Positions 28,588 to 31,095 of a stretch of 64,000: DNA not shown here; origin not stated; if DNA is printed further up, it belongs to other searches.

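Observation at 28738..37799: Conserved-looking five-gene surface module of unknown mechanism: CBM-SBP giant + two permeases + NHL-TPR-Yip1 membrane protein + 735-aa anchored protein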

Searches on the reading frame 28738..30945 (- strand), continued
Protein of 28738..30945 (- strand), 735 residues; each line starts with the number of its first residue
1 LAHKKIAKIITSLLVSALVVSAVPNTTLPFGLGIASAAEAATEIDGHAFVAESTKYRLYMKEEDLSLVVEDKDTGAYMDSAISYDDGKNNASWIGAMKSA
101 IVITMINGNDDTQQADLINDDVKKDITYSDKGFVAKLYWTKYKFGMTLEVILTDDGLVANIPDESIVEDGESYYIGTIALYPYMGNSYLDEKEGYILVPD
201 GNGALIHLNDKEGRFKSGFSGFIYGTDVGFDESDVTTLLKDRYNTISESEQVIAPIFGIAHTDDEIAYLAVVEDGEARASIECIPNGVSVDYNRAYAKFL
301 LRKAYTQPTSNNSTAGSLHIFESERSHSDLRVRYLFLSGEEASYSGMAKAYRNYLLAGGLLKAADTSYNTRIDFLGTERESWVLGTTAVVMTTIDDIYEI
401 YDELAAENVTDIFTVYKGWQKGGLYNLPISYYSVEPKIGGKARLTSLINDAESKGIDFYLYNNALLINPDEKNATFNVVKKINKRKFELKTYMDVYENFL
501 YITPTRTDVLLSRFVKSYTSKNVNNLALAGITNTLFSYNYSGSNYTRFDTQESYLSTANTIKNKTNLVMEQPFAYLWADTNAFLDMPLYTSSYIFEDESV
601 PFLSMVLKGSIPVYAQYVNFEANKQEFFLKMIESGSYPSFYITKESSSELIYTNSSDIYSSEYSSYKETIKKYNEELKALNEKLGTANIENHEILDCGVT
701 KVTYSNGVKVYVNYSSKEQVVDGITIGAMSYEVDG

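Call 78: search_solved_structures(query=A2, max_evalue=10, show_alignments=3)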
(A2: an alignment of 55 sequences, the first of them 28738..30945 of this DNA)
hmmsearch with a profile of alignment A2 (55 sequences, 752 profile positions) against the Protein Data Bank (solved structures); distinct sequences matched with E-value up to 10: 8.
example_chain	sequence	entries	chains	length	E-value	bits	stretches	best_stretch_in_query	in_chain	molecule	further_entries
8rzk_A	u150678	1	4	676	5.1e-07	31.4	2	337-568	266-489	Conserved hypothetical periplasmic protein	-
5opq_A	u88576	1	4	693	7.6e-07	30.8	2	337-531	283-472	3,6-anhydro-D-galactosidase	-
8rzg_A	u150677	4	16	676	9.3e-07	30.5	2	337-531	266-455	Conserved hypothetical periplasmic protein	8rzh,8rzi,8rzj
5wzn_A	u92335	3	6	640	3.5e-06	28.6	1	344-502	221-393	Alpha-N-acetylgalactosaminidase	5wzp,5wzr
5wzq_A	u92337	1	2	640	6.9e-06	27.7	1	344-501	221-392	Alpha-N-acetylgalactosaminidase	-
6llq_A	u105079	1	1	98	0.17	13.1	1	392-470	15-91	VAL88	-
2n3z_A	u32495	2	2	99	0.36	12.1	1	392-469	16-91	OR446 | De novo designed protein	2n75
9kfx_A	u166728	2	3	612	2.4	9.3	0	398-444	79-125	Synthetic PPR-DYW protein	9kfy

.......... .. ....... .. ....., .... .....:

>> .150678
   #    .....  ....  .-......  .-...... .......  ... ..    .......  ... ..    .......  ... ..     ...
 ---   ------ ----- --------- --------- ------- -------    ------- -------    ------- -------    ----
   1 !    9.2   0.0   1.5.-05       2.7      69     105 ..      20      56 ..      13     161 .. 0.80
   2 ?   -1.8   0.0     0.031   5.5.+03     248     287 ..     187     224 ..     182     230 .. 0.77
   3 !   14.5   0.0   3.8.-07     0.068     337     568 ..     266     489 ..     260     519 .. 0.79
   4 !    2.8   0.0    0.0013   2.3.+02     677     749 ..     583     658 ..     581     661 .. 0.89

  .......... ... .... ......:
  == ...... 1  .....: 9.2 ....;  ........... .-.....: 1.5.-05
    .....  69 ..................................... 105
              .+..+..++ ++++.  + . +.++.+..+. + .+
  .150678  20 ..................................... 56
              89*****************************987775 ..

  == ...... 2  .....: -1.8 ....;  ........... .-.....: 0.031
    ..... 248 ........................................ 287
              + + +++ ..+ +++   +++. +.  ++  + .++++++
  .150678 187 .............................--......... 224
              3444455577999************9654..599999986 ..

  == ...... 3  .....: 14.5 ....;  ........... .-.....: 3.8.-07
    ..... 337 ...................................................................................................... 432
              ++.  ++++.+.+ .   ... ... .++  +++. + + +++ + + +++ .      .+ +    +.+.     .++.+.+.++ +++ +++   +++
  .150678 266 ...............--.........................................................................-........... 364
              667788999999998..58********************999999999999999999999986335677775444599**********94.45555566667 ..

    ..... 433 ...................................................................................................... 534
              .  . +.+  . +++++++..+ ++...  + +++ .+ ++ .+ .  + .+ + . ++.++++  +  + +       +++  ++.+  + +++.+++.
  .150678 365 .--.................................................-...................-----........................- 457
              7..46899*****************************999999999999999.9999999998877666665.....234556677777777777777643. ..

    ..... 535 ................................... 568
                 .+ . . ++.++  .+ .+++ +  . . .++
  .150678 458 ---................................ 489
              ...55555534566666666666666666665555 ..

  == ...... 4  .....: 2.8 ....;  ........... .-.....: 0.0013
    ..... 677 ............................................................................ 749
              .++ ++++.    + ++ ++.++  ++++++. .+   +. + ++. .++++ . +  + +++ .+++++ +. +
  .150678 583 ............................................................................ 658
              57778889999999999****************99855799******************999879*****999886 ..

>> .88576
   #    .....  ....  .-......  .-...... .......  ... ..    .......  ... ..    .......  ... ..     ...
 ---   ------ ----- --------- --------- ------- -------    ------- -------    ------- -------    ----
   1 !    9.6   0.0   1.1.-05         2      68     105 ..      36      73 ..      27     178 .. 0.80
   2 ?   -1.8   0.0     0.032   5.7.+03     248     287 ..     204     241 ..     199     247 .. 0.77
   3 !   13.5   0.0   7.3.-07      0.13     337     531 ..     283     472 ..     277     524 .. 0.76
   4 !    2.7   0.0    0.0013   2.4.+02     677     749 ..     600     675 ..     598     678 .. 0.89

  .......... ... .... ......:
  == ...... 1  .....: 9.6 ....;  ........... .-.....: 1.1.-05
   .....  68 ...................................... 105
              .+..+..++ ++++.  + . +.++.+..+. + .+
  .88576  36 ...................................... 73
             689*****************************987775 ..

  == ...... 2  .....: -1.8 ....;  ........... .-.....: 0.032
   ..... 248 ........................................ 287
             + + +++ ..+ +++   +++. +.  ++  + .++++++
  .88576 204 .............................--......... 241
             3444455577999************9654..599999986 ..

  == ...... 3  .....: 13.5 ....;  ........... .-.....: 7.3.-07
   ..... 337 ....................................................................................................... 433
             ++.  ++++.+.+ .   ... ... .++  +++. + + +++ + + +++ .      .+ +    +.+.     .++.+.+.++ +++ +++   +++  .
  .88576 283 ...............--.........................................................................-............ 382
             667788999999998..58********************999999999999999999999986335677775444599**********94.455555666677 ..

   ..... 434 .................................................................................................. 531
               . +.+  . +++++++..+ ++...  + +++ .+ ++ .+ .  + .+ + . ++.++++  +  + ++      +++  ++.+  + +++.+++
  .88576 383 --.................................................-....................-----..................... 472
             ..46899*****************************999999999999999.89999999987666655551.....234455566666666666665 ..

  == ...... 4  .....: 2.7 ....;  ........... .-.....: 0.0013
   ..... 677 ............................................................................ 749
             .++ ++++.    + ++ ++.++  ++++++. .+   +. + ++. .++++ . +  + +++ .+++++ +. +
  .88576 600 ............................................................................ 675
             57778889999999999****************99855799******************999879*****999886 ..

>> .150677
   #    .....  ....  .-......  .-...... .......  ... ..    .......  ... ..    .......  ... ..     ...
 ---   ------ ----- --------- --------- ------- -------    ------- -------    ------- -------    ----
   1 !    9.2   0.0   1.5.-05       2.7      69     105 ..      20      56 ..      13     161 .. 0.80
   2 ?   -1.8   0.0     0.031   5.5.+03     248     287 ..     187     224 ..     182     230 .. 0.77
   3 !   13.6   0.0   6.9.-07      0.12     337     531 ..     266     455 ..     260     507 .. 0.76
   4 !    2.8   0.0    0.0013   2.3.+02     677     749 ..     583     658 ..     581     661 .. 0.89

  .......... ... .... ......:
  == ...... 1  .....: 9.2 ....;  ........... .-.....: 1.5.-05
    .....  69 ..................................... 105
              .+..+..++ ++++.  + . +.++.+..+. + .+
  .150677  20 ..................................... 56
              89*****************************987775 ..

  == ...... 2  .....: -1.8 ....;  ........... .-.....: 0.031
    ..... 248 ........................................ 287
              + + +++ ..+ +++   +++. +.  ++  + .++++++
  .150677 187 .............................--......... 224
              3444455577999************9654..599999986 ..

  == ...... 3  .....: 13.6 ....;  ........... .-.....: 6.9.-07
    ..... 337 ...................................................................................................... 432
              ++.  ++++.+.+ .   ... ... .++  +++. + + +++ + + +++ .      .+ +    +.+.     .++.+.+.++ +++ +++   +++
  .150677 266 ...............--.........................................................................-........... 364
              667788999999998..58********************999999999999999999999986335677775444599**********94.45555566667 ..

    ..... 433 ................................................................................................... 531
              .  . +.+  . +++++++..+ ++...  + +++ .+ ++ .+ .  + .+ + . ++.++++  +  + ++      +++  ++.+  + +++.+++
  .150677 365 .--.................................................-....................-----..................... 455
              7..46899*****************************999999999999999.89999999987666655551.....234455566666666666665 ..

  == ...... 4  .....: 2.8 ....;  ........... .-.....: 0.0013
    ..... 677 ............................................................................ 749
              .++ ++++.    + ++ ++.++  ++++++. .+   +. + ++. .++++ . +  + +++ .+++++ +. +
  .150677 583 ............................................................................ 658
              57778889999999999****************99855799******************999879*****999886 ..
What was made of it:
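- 28738..30945 (-): DUF5696 protein (735 aa). It has an N-terminal signal/anchor and a three-domain GH129/GH101-like fold (beta-sandwich, (beta/alpha)8 barrel, beta-sandwich). The canonical nucleophile is replaced by Asn533. The diverse family profile hits GH129 chains at E 5e-7 to 7e-6 (call 78).
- On GH129: The diverse family profile does hit ZgGH129 (E 5e-7) and NagBb (E 3.5e-6), collinear over four segments in ZgGH129 (call 78). In the profile alignment the D486N position of 8rzk aligns with Asn533 (call 78).
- Closest known: Glycoside hydrolase family 129. Same: The match to the profile is collinear at E 5e-7 (call 78).
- Tried and rejected: Only the diverse profile A2 reached GH129 (call 78).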

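Call 86: search_protein_families(library=pfam, proteins=[L103:8978-11857:+, L154:8954-11854:+, L155:8705-11638:+, L158:7566-10811:+, L160:4686-7487:+, L126:6855-9698:+, L152:9005-11857:+, L115:9320-12139:+], max_evalue=0.01)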
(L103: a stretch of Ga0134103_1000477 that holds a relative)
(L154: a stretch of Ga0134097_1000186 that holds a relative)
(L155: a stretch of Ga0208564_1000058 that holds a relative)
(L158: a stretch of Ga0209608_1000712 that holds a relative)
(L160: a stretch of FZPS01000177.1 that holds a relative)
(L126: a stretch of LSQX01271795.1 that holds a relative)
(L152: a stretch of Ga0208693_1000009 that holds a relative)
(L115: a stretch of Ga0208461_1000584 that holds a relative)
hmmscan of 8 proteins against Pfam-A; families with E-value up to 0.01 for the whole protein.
L103:8978-11857:+ (960 aa): 1 family
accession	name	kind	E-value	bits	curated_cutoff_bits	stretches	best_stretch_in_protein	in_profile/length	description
PF18952.6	DUF5696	-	1.5e-201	671.6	25.6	1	340-948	20-612/612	Family of unknown function (DUF5696)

L154:8954-11854:+ (967 aa): 2 families
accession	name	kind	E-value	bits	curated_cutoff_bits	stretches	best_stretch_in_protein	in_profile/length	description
PF18952.6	DUF5696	-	2e-203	677.7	25.6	1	348-956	20-612/612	Family of unknown function (DUF5696)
PF11559.13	ADIP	-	0.0015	19.1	34.3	1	227-269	75-117/151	Afadin- and alpha -actinin-Binding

L155:8705-11638:+ (978 aa): 2 families
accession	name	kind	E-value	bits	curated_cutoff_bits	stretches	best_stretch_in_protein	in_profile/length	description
PF18952.6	DUF5696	-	9.1e-185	616.1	25.6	1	412-970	47-612/612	Family of unknown function (DUF5696)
PF22638.1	FlgK_D1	-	0.0017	18.4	28.6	0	340-408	32-99/233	Flagellar hook-associated protein FlgK helical domain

L158:7566-10811:+ (1082 aa): 2 families
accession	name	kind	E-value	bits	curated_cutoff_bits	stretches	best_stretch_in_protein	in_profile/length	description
PF18952.6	DUF5696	-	1.5e-185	618.7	25.6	1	516-1074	47-612/612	Family of unknown function (DUF5696)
PF22638.1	FlgK_D1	-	0.0054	16.8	28.6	0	444-511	32-98/233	Flagellar hook-associated protein FlgK helical domain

L160:4686-7487:+ (934 aa): 1 family
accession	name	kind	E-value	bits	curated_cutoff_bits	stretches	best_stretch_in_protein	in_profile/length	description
PF18952.6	DUF5696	-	1.4e-193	645.2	25.6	1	309-931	2-600/612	Family of unknown function (DUF5696)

L126:6855-9698:+ (948 aa): 1 family
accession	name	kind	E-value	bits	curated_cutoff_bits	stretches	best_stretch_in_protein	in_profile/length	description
PF18952.6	DUF5696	-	1.4e-204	681.5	25.6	1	330-938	20-612/612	Family of unknown function (DUF5696)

L152:9005-11857:+ (951 aa): 1 family
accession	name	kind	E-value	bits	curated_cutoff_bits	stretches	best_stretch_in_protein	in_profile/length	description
PF18952.6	DUF5696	-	8.8e-186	619.5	25.6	1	314-944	4-612/612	Family of unknown function (DUF5696)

L115:9320-12139:+ (940 aa): 1 family
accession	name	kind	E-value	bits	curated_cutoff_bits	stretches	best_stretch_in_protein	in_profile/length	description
PF18952.6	DUF5696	-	4.2e-162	541.3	25.6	1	341-931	6-611/612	Family of unknown function (DUF5696)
